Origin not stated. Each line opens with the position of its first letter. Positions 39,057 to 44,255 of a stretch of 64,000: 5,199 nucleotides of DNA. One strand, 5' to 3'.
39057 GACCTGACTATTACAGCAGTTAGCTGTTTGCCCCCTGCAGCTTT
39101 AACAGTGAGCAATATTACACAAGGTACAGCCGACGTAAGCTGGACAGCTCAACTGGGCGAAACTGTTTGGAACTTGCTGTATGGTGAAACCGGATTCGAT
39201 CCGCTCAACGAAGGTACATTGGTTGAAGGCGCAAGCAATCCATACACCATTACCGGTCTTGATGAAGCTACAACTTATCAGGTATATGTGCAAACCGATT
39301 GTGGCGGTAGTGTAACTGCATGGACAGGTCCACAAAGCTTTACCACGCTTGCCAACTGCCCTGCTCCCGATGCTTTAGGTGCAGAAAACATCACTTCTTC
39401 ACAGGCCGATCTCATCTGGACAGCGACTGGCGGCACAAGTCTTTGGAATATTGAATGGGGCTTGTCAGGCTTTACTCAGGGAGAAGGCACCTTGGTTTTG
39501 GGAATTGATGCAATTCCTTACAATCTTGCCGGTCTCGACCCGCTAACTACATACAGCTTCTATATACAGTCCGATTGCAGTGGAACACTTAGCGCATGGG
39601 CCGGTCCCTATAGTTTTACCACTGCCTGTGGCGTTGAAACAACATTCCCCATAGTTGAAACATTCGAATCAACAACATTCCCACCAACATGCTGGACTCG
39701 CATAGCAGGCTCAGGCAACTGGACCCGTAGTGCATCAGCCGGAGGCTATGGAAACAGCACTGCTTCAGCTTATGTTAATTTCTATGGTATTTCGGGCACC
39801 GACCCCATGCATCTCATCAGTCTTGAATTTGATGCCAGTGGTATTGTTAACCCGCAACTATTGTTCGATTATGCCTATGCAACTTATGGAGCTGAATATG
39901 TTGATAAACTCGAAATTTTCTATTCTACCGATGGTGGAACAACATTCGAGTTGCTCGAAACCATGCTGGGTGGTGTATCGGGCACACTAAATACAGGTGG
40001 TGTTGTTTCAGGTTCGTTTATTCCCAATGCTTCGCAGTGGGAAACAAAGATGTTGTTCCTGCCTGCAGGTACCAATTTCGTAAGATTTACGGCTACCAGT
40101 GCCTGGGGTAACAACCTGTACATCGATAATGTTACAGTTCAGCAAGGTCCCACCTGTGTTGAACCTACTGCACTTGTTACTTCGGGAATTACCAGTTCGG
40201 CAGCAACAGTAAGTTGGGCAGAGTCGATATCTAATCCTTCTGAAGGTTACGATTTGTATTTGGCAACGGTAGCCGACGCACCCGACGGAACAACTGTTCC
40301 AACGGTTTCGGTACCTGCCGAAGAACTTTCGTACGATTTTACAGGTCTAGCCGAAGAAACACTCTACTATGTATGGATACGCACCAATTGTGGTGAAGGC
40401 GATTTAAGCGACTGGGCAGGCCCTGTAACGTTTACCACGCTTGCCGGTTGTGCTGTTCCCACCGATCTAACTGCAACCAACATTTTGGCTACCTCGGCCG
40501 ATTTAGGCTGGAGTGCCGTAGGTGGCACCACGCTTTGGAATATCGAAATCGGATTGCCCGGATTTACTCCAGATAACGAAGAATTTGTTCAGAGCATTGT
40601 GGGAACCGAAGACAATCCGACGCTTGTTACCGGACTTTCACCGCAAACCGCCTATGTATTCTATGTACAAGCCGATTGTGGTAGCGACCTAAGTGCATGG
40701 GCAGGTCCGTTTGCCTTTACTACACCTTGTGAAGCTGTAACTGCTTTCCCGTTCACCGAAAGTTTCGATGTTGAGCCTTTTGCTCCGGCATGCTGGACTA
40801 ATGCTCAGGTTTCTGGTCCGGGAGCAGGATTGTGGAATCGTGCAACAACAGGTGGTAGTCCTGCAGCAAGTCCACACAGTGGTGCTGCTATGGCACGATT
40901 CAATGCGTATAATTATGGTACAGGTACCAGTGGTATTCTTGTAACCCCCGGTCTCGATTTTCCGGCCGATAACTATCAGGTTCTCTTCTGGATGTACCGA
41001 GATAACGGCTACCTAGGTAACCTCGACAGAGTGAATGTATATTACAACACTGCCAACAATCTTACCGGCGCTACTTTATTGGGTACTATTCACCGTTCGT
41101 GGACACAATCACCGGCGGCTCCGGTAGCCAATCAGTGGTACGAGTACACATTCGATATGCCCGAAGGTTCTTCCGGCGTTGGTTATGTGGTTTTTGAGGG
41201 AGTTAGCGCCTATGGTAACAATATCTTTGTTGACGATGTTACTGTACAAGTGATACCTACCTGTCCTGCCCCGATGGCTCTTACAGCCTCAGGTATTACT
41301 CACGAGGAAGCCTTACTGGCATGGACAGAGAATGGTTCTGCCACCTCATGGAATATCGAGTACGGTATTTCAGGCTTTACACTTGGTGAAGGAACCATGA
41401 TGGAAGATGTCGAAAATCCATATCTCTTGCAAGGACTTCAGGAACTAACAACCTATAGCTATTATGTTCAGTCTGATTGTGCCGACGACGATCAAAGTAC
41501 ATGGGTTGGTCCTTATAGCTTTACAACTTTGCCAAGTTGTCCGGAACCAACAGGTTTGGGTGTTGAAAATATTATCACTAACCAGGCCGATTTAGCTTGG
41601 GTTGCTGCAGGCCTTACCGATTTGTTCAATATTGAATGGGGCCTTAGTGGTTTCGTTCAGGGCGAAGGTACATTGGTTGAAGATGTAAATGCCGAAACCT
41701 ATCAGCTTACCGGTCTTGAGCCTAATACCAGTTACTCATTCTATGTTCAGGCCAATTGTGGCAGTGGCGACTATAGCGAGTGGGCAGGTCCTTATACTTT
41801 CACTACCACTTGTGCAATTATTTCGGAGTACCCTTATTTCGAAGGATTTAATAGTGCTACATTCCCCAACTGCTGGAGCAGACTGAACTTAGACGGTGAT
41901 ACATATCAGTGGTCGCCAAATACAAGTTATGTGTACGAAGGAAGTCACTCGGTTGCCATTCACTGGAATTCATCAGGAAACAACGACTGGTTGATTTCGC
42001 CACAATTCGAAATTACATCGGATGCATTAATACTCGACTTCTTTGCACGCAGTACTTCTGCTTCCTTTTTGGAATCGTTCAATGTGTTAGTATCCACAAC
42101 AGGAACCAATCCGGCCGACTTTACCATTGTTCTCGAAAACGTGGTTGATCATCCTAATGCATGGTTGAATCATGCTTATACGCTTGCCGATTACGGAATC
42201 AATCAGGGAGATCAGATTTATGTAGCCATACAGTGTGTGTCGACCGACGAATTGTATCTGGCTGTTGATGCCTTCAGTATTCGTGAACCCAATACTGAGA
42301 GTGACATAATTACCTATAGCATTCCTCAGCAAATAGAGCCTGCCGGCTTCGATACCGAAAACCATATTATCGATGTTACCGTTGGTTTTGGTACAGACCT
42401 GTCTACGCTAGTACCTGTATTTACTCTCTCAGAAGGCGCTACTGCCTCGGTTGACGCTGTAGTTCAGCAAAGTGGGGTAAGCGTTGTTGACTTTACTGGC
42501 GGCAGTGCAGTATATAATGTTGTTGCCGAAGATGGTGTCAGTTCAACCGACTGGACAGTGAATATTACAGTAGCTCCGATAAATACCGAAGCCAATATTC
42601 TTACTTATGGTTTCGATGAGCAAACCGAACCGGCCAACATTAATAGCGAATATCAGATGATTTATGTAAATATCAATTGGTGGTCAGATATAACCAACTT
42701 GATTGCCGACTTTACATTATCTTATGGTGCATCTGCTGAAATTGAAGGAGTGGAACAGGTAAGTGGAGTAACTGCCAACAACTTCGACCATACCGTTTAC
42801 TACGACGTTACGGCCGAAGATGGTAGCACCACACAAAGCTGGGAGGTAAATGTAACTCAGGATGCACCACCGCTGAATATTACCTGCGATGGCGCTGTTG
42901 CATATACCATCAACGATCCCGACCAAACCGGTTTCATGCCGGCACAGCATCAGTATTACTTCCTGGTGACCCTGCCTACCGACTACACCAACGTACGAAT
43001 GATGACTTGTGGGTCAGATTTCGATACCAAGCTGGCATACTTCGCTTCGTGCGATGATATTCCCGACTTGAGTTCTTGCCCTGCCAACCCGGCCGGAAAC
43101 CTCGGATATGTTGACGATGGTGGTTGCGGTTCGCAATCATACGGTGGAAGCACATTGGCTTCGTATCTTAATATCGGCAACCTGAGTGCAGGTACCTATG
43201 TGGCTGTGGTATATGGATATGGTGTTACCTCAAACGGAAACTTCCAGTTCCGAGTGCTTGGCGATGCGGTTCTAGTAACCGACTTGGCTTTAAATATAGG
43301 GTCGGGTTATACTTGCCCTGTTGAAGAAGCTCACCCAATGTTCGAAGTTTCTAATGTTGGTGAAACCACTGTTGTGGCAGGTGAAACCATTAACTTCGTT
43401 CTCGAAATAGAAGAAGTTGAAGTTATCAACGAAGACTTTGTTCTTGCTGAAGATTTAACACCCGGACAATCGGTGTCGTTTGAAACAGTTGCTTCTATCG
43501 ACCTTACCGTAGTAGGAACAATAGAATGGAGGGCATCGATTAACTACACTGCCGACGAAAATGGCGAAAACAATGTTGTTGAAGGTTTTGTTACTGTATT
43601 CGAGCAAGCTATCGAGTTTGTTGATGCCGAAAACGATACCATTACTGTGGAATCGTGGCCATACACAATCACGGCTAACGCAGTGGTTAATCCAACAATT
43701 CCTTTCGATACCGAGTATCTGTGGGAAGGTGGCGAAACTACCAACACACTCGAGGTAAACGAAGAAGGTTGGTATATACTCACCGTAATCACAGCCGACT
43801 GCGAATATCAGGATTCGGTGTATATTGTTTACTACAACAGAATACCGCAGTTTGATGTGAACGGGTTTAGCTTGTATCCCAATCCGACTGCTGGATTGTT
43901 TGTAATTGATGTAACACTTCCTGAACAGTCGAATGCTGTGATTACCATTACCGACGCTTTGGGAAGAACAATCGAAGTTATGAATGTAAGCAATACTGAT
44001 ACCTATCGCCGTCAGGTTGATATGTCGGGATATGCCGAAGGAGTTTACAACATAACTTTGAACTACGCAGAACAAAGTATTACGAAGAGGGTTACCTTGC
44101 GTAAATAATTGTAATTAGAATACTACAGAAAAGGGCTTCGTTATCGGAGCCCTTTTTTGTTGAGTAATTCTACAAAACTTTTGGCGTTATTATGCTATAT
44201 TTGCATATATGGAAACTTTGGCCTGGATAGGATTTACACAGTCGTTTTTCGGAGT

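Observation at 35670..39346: Perfect 1,649-bp direct repeat at an in-frame 2,028-bp period inside the 9.9-kb surface-protein gene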

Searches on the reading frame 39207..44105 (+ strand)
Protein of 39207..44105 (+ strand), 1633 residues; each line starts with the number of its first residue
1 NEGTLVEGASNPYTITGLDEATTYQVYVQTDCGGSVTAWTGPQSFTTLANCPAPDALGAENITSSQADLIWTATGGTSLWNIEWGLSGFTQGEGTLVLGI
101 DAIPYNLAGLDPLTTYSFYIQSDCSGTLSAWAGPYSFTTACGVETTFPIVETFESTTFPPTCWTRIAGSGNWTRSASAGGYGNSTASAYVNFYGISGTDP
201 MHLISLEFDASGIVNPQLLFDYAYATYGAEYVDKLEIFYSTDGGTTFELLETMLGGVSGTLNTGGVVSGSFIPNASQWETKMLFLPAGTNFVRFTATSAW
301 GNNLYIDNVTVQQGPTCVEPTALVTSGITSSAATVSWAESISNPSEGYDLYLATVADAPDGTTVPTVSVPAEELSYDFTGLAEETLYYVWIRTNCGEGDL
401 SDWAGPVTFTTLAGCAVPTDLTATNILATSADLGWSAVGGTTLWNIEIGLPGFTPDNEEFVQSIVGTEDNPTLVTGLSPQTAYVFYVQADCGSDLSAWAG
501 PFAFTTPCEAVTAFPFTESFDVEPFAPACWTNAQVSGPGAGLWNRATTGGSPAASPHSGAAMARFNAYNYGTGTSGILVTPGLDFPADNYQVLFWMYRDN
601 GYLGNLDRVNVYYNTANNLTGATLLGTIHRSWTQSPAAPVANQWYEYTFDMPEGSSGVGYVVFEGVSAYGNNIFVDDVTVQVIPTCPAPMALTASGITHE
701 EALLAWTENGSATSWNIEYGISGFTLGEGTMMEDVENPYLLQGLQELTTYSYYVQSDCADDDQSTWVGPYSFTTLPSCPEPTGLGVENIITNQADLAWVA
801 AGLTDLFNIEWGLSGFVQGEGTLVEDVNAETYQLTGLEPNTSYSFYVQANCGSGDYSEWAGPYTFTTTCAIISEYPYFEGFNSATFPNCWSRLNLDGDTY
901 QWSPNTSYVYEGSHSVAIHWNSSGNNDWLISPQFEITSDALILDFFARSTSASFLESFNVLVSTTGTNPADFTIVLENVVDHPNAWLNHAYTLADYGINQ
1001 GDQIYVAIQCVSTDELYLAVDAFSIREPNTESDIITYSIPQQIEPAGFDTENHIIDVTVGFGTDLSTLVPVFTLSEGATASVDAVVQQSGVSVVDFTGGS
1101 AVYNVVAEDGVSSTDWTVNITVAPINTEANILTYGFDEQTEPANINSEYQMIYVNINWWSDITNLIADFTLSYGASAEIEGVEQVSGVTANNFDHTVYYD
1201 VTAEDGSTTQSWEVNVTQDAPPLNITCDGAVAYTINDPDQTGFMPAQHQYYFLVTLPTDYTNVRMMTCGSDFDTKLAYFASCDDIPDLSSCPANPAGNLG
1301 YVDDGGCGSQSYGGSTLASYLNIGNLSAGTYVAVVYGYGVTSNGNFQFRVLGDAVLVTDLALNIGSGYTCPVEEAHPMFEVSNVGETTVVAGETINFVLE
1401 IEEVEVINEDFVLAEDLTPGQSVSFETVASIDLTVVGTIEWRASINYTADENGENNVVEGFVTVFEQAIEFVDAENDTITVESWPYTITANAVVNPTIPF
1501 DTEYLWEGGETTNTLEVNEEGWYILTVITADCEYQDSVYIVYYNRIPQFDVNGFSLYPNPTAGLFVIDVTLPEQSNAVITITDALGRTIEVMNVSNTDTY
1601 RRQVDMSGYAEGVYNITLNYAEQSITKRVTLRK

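Call 38: find_encoding_contigs(protein=window:39318-44105:+, flank=10000, max_places=10)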
Protein window:39318-44105:+ (1596 aa): 1 contig read that carries it; 1 place shown.
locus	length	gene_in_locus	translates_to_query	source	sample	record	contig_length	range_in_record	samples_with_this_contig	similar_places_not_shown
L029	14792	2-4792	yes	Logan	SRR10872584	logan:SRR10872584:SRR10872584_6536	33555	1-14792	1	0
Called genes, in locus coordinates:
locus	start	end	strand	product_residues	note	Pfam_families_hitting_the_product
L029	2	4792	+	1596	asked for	?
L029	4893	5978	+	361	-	PF12833:HTH_18, PF00165:HTH_AraC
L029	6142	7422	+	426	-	-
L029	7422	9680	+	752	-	PF03176:MMPL, PF00873:ACR_tran (weak), PF03176:MMPL, PF00873:ACR_tran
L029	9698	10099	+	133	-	PF09912:DUF2141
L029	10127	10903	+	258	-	PF07044:DUF1329, PF17131:TP_0789-like, PF07044:DUF1329 (weak)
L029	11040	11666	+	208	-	PF21948:LplA-B_cat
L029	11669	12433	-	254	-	PF08501:Shikimate_dh_N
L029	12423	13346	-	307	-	PF04018:VCA0040-like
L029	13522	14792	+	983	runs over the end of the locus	PF01565:FAD_binding_4, PF02913:FAD-oxidase_C, PF13183:Fer4_8, PF13534:Fer4_17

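Call 39: find_encoding_contigs(protein=window:39207-44105:+, flank=10000, max_places=10)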
Protein window:39207-44105:+ (1633 aa): no gene with exactly this product is on record in the collection.

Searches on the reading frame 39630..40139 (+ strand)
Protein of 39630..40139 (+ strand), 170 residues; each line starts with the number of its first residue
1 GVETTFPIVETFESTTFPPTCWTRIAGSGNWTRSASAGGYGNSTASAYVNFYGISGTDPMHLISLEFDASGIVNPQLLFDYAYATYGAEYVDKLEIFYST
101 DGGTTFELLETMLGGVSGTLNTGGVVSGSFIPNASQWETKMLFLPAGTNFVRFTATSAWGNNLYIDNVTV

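Call 61: search_protein_families(library=ncbifam, proteins=[window:39630-40139:+], max_evalue=0.01)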
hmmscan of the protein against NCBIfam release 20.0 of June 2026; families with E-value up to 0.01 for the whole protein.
window:39630-40139:+ (170 aa): 1 family
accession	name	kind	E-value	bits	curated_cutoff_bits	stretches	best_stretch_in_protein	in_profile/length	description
NF038128.1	choice_anch_J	domain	6.3e-10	39.5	30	1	8-170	2-162/162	choice-of-anchor J domain-containing protein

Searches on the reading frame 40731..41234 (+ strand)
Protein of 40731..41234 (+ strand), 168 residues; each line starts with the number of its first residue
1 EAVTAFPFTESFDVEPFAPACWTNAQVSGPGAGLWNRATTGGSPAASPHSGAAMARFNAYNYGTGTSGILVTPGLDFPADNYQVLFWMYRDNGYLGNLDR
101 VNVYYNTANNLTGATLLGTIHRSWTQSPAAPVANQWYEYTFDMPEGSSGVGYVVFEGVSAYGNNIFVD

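Call 61: search_protein_families(library=ncbifam, proteins=[window:40731-41234:+], max_evalue=0.01)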
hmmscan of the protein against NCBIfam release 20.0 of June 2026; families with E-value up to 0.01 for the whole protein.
window:40731-41234:+ (168 aa): 1 family
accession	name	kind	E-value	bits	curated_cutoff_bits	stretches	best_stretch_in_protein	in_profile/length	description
NF038128.1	choice_anch_J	domain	7.4e-14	52.3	30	1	8-165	2-155/162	choice-of-anchor J domain-containing protein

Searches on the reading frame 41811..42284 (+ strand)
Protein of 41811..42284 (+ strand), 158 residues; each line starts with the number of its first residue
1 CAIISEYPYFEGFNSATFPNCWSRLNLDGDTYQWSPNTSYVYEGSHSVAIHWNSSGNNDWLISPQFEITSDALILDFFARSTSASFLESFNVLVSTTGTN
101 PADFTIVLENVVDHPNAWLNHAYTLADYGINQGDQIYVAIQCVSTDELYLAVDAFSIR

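Call 61: search_protein_families(library=ncbifam, proteins=[window:41811-42284:+], max_evalue=0.01)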
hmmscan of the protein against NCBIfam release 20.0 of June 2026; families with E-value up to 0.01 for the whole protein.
window:41811-42284:+ (158 aa): 1 family
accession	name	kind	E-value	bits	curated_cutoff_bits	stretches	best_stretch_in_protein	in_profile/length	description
NF038128.1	choice_anch_J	domain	7.6e-23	81.5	30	1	9-156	2-161/162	choice-of-anchor J domain-containing protein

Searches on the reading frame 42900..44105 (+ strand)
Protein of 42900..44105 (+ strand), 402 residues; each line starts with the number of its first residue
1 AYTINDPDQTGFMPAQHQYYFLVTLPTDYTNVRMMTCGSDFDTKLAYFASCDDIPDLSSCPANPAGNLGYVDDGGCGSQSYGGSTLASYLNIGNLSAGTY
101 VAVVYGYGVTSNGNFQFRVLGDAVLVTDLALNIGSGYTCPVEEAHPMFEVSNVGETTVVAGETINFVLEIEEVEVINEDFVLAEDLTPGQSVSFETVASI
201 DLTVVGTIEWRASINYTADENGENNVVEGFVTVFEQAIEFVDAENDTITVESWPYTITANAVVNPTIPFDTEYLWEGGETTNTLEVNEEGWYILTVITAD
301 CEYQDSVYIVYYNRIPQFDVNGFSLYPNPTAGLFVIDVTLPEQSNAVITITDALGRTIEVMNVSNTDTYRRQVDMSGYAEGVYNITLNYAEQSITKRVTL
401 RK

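Call 60: search_protein_families(library=pfam, proteins=[window:42900-44105:+], max_evalue=0.01)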
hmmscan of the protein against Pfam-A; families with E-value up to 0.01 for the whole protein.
window:42900-44105:+ (402 aa): 1 family
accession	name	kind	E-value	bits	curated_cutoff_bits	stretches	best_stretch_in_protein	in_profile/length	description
PF18962.6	Por_Secre_tail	-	4.2e-12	46.6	27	1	325-398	1-73/75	Secretion system C-terminal sorting domain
